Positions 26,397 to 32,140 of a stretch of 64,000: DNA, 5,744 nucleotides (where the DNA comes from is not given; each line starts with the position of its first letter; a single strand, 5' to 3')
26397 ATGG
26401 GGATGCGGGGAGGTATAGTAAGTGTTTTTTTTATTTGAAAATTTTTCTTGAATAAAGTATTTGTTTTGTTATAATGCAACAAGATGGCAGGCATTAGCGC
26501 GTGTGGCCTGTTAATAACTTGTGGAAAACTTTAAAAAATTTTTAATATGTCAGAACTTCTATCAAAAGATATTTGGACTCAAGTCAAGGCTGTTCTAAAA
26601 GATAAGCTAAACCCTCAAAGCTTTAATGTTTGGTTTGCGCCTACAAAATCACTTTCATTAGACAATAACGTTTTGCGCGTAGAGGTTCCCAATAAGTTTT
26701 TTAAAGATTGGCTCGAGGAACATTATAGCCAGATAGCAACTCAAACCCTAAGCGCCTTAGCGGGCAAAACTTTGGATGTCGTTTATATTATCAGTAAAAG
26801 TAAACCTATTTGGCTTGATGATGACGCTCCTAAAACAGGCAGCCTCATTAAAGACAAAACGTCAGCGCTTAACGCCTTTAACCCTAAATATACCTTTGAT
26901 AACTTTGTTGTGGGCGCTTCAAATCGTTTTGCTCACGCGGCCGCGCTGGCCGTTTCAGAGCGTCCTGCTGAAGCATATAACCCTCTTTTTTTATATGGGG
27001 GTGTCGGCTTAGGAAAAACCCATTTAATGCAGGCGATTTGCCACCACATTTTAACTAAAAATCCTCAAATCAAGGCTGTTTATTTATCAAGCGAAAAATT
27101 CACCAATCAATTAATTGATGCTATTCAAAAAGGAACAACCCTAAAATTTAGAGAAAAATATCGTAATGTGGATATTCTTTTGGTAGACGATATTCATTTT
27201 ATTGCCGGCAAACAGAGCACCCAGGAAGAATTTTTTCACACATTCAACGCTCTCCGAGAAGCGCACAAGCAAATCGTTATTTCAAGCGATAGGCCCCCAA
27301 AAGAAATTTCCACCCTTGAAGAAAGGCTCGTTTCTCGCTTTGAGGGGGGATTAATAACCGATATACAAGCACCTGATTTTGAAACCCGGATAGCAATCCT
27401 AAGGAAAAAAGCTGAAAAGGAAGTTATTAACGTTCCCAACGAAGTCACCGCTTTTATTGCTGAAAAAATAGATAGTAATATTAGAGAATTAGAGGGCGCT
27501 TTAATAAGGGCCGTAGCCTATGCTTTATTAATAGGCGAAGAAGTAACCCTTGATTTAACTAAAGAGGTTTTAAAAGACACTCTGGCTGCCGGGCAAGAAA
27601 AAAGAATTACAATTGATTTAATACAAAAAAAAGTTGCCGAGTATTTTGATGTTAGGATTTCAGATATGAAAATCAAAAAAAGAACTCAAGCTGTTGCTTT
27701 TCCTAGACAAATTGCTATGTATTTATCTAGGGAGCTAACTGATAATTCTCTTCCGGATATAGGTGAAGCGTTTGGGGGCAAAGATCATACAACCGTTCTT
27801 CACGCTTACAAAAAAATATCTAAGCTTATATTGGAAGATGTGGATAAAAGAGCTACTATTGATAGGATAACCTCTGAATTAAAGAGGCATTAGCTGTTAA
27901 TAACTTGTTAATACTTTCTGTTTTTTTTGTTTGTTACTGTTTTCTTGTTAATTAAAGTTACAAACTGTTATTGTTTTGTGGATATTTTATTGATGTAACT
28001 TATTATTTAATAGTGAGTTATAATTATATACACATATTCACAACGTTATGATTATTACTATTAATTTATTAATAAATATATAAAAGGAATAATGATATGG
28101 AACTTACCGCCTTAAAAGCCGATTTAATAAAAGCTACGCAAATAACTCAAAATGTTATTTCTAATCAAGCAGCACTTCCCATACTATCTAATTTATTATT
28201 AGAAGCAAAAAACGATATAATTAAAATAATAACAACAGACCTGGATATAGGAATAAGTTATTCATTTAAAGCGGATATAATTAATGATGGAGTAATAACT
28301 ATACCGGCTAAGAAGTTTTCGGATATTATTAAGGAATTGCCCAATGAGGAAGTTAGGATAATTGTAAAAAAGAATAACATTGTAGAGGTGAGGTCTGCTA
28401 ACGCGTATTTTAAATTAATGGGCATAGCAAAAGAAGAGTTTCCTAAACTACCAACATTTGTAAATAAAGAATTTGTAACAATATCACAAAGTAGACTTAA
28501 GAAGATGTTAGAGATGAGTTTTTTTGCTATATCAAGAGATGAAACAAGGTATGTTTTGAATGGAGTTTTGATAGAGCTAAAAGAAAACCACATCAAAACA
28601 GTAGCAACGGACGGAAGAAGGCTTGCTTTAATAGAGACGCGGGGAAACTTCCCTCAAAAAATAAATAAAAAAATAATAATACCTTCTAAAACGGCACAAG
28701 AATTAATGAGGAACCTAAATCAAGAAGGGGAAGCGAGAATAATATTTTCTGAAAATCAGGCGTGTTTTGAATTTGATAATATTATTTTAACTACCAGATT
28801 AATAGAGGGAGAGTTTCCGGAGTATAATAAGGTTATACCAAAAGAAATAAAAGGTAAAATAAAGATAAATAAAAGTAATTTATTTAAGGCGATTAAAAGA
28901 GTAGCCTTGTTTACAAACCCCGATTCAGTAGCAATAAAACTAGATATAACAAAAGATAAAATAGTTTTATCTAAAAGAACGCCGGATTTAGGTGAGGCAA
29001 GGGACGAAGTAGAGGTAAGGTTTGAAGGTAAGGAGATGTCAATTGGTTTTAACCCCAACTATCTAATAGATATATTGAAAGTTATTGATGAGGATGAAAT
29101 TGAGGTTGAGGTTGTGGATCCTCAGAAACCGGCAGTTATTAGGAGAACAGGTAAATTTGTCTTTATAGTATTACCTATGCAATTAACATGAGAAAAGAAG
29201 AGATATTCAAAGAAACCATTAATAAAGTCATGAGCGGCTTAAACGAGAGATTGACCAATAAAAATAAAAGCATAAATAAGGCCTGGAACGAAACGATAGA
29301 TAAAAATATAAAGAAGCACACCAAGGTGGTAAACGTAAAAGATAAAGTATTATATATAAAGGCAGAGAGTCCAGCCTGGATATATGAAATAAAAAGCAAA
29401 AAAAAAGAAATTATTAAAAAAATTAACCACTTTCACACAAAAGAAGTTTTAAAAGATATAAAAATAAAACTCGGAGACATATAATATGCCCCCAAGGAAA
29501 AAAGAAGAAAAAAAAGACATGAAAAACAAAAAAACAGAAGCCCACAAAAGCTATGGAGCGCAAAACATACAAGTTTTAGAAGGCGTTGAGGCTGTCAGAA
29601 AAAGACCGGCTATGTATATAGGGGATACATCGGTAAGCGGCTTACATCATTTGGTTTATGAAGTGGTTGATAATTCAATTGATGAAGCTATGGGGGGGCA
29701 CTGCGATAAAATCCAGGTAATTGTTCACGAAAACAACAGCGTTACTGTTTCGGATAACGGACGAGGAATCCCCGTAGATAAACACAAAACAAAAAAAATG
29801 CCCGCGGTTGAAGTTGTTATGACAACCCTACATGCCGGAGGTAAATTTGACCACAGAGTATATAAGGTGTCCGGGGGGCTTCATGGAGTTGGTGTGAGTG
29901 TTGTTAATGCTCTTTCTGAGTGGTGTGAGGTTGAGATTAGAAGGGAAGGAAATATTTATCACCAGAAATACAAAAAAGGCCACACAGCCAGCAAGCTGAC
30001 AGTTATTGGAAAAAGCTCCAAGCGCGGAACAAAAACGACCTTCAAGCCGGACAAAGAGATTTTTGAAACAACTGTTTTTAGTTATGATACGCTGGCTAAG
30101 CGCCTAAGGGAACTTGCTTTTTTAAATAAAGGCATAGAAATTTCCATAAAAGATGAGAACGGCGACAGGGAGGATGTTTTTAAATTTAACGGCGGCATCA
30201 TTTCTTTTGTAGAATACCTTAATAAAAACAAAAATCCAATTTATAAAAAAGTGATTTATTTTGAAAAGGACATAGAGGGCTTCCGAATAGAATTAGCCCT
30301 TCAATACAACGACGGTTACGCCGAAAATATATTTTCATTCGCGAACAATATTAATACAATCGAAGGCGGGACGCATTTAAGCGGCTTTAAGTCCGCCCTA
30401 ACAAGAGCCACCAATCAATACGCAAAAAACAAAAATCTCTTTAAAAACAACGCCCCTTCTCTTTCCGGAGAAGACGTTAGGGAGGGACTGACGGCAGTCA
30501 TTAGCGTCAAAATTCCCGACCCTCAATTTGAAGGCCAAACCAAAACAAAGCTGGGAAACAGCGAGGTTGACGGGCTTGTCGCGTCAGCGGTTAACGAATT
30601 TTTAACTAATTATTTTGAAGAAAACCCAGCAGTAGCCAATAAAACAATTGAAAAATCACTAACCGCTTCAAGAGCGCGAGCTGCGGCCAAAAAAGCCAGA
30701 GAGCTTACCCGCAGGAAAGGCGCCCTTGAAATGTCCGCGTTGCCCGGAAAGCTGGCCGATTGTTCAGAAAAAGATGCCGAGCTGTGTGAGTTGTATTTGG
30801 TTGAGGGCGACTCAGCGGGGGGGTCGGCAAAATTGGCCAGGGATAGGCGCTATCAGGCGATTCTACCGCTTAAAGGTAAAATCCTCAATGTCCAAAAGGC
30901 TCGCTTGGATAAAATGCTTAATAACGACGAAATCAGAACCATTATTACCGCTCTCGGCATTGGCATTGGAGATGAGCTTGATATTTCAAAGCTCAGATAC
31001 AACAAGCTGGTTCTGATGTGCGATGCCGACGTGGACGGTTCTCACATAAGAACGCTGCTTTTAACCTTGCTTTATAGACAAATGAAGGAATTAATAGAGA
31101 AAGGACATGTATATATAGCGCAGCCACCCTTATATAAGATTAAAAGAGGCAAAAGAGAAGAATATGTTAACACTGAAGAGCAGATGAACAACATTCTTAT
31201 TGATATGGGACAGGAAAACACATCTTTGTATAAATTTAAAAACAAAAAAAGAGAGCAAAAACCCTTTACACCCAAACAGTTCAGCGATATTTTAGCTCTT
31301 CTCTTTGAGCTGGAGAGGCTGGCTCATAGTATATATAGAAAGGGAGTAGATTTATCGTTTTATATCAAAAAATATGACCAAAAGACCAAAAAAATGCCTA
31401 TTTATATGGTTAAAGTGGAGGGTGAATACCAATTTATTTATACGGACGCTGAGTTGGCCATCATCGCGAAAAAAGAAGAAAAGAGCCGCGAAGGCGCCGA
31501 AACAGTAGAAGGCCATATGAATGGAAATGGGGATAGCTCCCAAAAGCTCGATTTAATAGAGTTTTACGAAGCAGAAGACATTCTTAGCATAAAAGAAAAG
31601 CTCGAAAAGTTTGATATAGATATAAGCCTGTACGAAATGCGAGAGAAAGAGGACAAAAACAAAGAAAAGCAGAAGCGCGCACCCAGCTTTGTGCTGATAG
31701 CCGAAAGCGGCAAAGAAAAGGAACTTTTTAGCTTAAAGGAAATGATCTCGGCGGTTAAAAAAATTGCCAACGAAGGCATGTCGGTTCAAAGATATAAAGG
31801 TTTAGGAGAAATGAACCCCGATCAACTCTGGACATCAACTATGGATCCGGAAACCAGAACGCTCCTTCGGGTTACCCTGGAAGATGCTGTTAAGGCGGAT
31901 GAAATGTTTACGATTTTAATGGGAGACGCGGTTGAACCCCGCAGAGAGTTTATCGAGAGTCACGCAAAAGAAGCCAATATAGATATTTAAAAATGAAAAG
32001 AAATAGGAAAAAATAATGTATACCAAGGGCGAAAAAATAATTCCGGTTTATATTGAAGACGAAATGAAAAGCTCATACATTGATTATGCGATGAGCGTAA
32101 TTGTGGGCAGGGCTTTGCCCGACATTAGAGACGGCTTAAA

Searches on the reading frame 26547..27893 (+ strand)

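Call 57: search_protein_families(library=pfam, proteins=[window:26547-27893:+], max_evalue=0.00001)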
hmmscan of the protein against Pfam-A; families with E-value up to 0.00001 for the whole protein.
window:26547-27893:+ (448 aa): 5 families
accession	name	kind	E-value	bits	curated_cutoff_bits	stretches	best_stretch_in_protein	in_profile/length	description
PF00308.24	Bac_DnaA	-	2.8e-73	245.9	23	1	112-272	2-162/162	Bacterial DnaA ATPAse domain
PF08299.17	Bac_DnaA_C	-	7.7e-32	109.6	31.5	1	356-424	1-69/69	Bacterial dnaA protein helix-turn-helix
PF11638.13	DnaA_N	-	1e-19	70.4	24.6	1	8-68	2-63/65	DnaA N-terminal domain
PF01695.23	IstB_IS21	-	1.1e-08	35.4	24.1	1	147-250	95-195/238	IstB-like ATP binding protein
PF00004.35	AAA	-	2.3e-08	35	21.2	1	148-265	2-123/131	ATPase family associated with various cellular activities (AAA)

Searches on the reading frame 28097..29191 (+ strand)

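Call 57: search_protein_families(library=pfam, proteins=[window:28097-29191:+], max_evalue=0.00001)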
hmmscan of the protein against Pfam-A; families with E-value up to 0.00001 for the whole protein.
window:28097-29191:+ (364 aa): 3 families
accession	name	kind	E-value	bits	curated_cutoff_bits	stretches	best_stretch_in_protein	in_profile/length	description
PF02767.21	DNA_pol3_beta_2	-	6.5e-34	117.1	27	1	128-242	1-116/116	DNA polymerase III beta subunit, central domain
PF00712.24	DNA_pol3_beta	-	2e-33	115.5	24.4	1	1-119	1-120/120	DNA polymerase III beta subunit, N-terminal domain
PF02768.20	DNA_pol3_beta_3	-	8.7e-27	93.8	27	1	245-354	2-111/121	DNA polymerase III beta subunit, C-terminal domain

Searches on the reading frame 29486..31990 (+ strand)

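Call 57: search_protein_families(library=pfam, proteins=[window:29486-31990:+], max_evalue=0.00001)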
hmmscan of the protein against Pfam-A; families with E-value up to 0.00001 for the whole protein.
window:29486-31990:+ (834 aa): 4 families
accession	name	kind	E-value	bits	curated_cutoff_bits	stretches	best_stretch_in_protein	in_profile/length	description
PF00204.31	DNA_gyraseB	-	1.7e-62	210.4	27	1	237-406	1-172/173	DNA gyrase B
PF00986.26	DNA_gyraseB_C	-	5.9e-31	106.9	29.8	1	763-824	2-63/63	DNA gyrase B subunit, carboxyl terminus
PF01751.28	Toprim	-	1.1e-18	67.6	23.1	1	435-546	1-95/96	Toprim domain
PF02518.31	HATPase_c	-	1.5e-17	64.4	26.4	1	51-190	4-109/111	Histidine kinase-, DNA gyrase B-, and HSP90-like ATPase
